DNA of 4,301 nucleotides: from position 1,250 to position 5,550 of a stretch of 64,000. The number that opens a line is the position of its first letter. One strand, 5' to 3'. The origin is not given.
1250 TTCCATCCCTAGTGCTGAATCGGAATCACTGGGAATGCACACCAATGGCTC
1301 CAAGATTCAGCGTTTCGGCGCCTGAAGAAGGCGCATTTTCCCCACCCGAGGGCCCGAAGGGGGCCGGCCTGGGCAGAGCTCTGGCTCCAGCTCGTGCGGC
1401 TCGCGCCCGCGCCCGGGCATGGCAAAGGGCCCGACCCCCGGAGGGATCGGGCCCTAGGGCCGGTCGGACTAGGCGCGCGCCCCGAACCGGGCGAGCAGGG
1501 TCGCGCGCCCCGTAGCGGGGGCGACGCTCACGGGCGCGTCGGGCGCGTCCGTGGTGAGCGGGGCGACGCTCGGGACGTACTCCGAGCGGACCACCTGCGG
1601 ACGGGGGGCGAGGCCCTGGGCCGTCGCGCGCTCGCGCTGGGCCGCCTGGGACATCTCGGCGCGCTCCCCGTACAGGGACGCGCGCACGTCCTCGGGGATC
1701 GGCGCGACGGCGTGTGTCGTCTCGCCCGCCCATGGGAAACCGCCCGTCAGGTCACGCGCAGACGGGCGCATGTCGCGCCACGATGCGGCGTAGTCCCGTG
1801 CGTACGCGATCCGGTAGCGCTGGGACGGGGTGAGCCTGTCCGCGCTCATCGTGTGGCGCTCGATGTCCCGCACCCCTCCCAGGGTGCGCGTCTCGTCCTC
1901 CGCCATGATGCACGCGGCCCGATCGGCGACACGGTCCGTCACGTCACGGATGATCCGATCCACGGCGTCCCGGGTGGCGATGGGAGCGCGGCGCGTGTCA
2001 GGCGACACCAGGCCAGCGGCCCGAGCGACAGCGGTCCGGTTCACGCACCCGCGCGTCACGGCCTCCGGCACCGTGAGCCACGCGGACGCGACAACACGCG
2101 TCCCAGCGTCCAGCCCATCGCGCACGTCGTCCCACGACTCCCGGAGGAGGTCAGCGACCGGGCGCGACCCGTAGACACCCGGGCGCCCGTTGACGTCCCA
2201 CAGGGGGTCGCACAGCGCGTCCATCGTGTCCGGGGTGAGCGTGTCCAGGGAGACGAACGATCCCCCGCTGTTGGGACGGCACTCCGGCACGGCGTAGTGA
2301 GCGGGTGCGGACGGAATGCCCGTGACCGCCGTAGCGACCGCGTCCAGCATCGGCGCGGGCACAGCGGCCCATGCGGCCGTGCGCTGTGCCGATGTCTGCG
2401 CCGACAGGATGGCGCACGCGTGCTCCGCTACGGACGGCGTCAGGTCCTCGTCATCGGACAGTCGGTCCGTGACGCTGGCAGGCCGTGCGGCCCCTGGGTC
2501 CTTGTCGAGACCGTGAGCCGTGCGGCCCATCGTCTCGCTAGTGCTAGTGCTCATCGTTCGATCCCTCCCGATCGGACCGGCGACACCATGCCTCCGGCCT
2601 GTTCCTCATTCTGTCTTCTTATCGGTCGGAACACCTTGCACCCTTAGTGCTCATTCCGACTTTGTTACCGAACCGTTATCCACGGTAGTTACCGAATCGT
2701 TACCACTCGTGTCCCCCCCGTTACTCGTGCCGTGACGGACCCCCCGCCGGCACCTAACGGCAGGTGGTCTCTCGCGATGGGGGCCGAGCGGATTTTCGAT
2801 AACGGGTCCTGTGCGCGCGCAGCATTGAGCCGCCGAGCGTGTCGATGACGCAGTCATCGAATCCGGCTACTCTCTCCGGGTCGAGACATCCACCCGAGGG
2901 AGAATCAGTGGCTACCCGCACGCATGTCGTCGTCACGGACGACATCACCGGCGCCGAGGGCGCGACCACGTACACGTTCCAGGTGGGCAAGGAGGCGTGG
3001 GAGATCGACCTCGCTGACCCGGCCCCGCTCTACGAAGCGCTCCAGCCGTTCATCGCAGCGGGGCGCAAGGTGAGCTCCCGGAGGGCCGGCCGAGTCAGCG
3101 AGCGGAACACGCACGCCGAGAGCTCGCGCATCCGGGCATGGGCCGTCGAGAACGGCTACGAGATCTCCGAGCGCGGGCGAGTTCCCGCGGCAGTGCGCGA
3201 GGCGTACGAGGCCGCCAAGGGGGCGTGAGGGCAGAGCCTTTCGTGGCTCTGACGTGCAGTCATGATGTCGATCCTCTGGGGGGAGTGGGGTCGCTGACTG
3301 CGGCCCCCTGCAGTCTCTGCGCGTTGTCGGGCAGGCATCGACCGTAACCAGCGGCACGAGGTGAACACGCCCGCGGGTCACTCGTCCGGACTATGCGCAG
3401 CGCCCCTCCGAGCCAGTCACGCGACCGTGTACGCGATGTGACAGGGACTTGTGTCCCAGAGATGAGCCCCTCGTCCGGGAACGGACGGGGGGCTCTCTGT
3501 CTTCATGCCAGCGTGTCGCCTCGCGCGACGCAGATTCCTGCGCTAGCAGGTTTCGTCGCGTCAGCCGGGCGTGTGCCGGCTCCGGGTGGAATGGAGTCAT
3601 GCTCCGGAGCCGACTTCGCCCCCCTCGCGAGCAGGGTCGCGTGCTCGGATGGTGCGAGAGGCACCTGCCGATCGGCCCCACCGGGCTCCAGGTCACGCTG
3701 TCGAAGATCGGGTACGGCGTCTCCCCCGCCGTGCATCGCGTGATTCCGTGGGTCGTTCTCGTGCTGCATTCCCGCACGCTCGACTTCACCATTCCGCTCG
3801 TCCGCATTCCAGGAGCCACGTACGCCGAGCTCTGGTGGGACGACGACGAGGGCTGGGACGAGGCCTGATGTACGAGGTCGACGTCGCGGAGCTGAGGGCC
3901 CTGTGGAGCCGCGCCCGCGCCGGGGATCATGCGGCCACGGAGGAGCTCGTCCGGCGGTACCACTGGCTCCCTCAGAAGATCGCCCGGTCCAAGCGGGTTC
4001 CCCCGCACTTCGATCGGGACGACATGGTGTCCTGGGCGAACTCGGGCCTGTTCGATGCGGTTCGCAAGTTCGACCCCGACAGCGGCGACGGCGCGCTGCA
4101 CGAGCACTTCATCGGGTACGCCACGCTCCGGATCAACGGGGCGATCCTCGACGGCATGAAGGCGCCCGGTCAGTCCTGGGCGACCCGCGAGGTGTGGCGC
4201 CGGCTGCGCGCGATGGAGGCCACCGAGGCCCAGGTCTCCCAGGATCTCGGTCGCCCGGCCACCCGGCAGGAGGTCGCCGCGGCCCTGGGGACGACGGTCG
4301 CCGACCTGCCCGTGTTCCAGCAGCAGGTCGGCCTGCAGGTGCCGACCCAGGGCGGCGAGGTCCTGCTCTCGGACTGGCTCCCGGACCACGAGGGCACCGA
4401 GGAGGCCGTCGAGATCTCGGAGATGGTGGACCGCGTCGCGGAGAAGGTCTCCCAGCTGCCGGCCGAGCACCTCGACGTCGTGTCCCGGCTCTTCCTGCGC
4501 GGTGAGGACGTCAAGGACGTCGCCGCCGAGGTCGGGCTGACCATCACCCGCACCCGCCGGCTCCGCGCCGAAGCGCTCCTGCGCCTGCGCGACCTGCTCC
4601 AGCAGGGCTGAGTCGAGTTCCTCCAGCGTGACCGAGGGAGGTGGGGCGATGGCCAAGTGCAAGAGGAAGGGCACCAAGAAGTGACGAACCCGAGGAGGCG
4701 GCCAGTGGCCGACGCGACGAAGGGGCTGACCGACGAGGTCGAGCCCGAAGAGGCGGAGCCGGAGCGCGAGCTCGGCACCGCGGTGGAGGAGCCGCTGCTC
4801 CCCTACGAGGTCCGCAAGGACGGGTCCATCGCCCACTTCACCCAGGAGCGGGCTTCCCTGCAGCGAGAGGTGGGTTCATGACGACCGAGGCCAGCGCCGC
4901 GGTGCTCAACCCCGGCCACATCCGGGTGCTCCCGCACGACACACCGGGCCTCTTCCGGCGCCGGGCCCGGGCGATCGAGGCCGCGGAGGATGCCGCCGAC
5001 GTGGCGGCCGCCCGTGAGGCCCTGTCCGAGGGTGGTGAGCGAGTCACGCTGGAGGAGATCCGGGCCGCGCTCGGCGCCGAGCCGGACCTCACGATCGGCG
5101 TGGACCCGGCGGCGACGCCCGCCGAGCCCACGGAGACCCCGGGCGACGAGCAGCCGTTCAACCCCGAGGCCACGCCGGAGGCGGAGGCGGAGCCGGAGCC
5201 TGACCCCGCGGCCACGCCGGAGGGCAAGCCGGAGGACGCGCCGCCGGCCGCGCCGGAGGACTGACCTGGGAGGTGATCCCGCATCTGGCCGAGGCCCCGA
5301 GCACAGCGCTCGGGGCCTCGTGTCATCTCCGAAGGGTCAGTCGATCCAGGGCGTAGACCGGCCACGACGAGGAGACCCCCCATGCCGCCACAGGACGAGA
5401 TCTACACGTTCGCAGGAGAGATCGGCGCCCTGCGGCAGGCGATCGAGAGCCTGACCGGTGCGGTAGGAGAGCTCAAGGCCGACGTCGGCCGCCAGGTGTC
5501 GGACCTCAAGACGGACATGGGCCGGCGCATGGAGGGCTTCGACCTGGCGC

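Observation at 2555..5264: Phage-encoded Lsr2 silencer next to a phage sigma-70-family factor and small partner ORFs, preceded by an AT-rich repeat region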

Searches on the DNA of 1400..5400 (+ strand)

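Call 10: search_dna_similar(query=window:1400-5400:+, collection=phages, mode=distant, max_rows=30)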
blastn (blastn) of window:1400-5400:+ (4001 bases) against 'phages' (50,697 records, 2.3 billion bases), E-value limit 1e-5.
Records with a match: 2; places in all: 4; records where one place covers at least 80% of the query: 0.
Best place of each record, by identity: 60-80% 2.
By first word of the organism name: Microbacterium 2.
By host as written in the record: Microbacterium paraoxydans NWU1 2.
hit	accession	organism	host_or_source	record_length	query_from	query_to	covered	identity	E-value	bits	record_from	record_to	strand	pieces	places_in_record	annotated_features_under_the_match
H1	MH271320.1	Microbacterium phage Zeta1847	Microbacterium paraoxydans NWU1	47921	3763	3861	2%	74.7%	3e-8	68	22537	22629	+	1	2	28: hypothetical protein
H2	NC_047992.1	Microbacterium phage Zeta1847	Microbacterium paraoxydans NWU1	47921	3763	3861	2%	74.7%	3e-8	68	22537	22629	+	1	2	28: hypothetical protein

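Call 42: search_rna_families(source=window, start=2400, end=3900, threshold=evalue, max_evalue=5)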
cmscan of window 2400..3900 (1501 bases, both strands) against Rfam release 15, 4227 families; matches with E-value up to 5: 2.
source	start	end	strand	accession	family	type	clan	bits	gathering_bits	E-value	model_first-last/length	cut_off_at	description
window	3458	3498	+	RF01025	mir-934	Gene; miRNA;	-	20.2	80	0.73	1-83/83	no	mir-934 microRNA precursor family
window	3413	3501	+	RF01757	sbcD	Gene; sRNA;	-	18.7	40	0.61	1-155/155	no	sbcD RNA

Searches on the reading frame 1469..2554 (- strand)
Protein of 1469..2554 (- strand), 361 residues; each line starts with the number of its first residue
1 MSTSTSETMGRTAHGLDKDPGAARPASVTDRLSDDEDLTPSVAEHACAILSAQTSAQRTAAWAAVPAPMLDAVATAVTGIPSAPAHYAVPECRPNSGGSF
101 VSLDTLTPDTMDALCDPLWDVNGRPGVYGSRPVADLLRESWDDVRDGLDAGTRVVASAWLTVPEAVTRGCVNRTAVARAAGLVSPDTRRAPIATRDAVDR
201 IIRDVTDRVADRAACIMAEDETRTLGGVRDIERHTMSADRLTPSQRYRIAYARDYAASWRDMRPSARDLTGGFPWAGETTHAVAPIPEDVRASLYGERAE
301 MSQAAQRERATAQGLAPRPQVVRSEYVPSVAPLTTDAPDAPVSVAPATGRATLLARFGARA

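Call 7: search_protein_families(library=pfam, proteins=[window:1469-2554:-], max_evalue=0.01)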
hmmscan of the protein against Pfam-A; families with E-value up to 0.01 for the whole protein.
window:1469-2554:- (361 aa): 0 families

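Call 8: search_protein_families(library=phrogs, proteins=[window:1469-2554:-], max_evalue=0.01)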
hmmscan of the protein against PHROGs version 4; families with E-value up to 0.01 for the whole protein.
window:1469-2554:- (361 aa): 0 families

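Call 11: search_protein_families(library=ncbifam, proteins=[window:1469-2554:-], max_evalue=0.1)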
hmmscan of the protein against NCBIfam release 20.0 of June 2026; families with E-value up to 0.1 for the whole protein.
window:1469-2554:- (361 aa): 0 families

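Call 79: find_homologous_proteins(query=window:1469-2554:-, max_evalue=0.001)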
Query window:1469-2554:- (361 aa): 4 proteins with E <= 0.001 among 8000 candidates.
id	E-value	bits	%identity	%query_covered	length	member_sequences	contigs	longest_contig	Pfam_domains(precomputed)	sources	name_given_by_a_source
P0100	1.4e-224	763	100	98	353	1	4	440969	-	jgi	jgi:hypothetical protein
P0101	7.8e-81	290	50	85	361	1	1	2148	-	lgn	-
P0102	1.2e-79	286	51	84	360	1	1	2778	-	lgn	-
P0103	3.3e-78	282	48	99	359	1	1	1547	-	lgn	-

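Call 86: predict_structure(alignment_id=A6)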
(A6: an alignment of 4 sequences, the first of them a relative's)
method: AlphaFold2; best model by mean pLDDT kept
length: 353 residues; sequences in the alignment: 4
mean_pLDDT: 53.3   pTM: 0.43
mean pLDDT of the five models: 53.3, 49.1, 47.8, 44.4, 39.6
residues with pLDDT >= 90: 0; 70-90: 83; 50-70: 81; < 50: 189
segments of 3 or more residues with pLDDT < 50: 1-31, 71-124, 213-255, 263-266, 271-273, 289-296, 306-346
pLDDT, mean of each block of 10 residues (from residue 1): 35 33 34 67 67 72 59 39 31 37 42 37 53 80 85 67 78 84 84 83 66 44 39 45 45 48 52 60 63 50 48 31 29 30 47 48
secondary structure, 60 per line:
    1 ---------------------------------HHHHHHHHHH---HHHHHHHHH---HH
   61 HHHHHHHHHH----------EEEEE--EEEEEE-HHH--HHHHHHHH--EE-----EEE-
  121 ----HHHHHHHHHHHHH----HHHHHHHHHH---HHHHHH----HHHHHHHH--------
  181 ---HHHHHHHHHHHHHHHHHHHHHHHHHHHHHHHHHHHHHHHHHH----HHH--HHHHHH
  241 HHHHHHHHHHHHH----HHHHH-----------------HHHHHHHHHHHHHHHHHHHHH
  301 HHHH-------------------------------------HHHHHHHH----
elements in order: H34-43 H47-55 H59-70 E81-85 E88-93 H100-107 E117-119 H125-137 H142-151 H155-160 H165-172 H184-225 H235-253 H258-262 H280-304 H342-349

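Call 90: fold_search(model_id=the predicted structure, library=pdb)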
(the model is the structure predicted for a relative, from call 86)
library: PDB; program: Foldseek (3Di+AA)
matches with E <= 10: 26; with E <= 0.001: 0
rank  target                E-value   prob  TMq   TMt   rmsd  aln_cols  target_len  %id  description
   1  9k2v_a                1.4e+00  0.08  0.13  0.12  17.9       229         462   14  Cyanophage A4 pre-ejectosome (released 2025-04-09)
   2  8fbk                  1.5e+00  0.13  0.17  0.25  17.8       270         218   11  Improving the secretion of designed protein assemblies through negative design of cryptic transmembrane domains (released 2023-03-22)
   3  8sv6_A                2.7e+00  0.03  0.09  0.14  22.0       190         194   12  Structure of the M. smegmatis DarR protein (released 2023-11-01)
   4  7ek1                  3.6e+00  0.02  0.09  0.10  21.7       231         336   14  Cryo-EM structure of VCCN1 in detergent (released 2022-04-06)
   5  7esy_A                3.8e+00  0.04  0.12  0.11  21.8       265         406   10  Crystal structure of the complex formed by Wolbachia cytoplasmic incompatibility factors CidA and CidBND1-ND2 from wPi (released 2021-11-10)
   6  7nj0_C                5.0e+00  0.03  0.14  0.16  18.9       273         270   11  CryoEM structure of the human Separase-Cdk1-cyclin B1-Cks1 complex (released 2021-08-04)
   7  1ktq                  5.2e+00  0.05  0.11  0.08  15.2       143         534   15  DNA POLYMERASE (released 1996-11-08)
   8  5k7v_A                5.2e+00  0.02  0.10  0.12  22.5       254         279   11  Computational Design of Self-Assembling Cyclic Protein Homooligomers (released 2017-04-12)
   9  1g7o_MODEL_1_A        5.7e+00  0.02  0.12  0.16  16.2       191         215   15  NMR SOLUTION STRUCTURE OF REDUCED E. COLI GLUTAREDOXIN 2 (released 2001-07-20)
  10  5xx9_B                6.2e+00  0.04  0.11  0.22  16.7       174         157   13  Crystal structure of Bacterioferritin (released 2018-07-11)
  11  4h81                  6.2e+00  0.04  0.11  0.13  18.1       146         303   15  Crystal structure of branched-chain alpha-ketoacid dehydrogenase kinase/(R)-2-chloro-3-phenylpropanoic acid complex with (released 2013-06-05)
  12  8qzp_C                6.2e+00  0.02  0.09  0.10  21.2       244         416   14  Structure of the non-mitochondrial citrate synthase from Ananas comosus (released 2024-07-24)
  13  5vjs                  6.5e+00  0.07  0.16  0.26  20.2       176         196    9  De Novo Photosynthetic Reaction Center Protein Equipped with Heme B, a synthetic Zn porphyrin, and Zn(II) cations (released 2018-04-25)
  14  5vju                  7.2e+00  0.02  0.09  0.15  22.1       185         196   11  De Novo Photosynthetic Reaction Center Protein Variant Equipped with His-Tyr H-bond, Heme B, and Cd(II) ions (released 2018-04-25)
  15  7l34_A                7.2e+00  0.02  0.13  0.08  24.8       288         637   11  Human DNA Ligase 1 - R641L nicked DNA complex (released 2021-01-13)
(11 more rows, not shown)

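Call 99: search_protein_families(library=pfam, proteins=[window:1469-2554:-], max_evalue=5)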
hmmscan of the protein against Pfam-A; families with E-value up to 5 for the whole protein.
window:1469-2554:- (361 aa): 0 families

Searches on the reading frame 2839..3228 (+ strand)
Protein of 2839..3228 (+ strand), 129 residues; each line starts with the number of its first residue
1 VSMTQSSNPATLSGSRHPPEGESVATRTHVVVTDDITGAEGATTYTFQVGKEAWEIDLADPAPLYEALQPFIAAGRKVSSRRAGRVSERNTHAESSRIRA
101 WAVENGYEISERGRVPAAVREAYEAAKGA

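Call 7: search_protein_families(library=pfam, proteins=[window:2839-3228:+], max_evalue=0.01)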
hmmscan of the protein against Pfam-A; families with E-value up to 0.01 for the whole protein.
window:2839-3228:+ (129 aa): 2 families
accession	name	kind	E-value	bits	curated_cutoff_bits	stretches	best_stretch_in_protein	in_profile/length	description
PF23359.1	Lsr2_DNA-bd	-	7.5e-15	54.4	26.9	1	93-126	4-37/37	Lsr2 DNA-binding domain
PF11774.14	Lsr2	-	3e-10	40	29.6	1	25-78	2-57/58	Lsr2 dimerization domain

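Call 8: search_protein_families(library=phrogs, proteins=[window:2839-3228:+], max_evalue=0.01)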
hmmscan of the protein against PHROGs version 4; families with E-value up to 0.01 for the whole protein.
window:2839-3228:+ (129 aa): 5 families
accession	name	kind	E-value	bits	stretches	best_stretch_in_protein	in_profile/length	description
phrog_1223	-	DNA, RNA and nucleotide metabolism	4.3e-22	79.5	1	25-128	2-119/123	nucloid associated Lsr2-like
phrog_6509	-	DNA, RNA and nucleotide metabolism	2.4e-12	47.4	1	25-84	4-65/70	Lsr2-like DNA bridging protein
phrog_31427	-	unknown function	6e-07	30.8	1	88-127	115-156/160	-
phrog_6269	-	DNA, RNA and nucleotide metabolism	8.1e-06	26.7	1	85-128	59-106/188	Lsr2-like DNA bridging protein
phrog_21142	-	DNA, RNA and nucleotide metabolism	7.6e-05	23.6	1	92-127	148-183/185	nucloid associated Lsr2-like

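Call 11: search_protein_families(library=ncbifam, proteins=[window:2908-3228:+], max_evalue=0.1)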
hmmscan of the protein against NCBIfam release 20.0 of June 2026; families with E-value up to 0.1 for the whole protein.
window:2908-3228:+ (106 aa): 1 family
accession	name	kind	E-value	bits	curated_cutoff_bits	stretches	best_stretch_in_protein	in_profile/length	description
NF052495.1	PktCycXAC1230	equivalog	0.065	12.4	490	1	51-89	318-354/380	polyketide cyclase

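Call 88: search_solved_structures(query=window:2908-3228:+, max_evalue=0.01, show_alignments=3)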
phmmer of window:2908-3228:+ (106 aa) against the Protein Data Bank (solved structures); distinct sequences matched with E-value up to 0.01: 3.
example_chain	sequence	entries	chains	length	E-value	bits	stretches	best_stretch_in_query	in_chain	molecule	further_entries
6qkq_A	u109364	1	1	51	2.9e-06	30.8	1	68-103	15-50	Nucleoid-associated protein Lsr2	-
6qkp_A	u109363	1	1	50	3e-06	30.7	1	68-103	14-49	Nucleoid-associated protein Lsr2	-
2kng_A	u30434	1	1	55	4.3e-06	30.2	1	68-103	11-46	Protein lsr2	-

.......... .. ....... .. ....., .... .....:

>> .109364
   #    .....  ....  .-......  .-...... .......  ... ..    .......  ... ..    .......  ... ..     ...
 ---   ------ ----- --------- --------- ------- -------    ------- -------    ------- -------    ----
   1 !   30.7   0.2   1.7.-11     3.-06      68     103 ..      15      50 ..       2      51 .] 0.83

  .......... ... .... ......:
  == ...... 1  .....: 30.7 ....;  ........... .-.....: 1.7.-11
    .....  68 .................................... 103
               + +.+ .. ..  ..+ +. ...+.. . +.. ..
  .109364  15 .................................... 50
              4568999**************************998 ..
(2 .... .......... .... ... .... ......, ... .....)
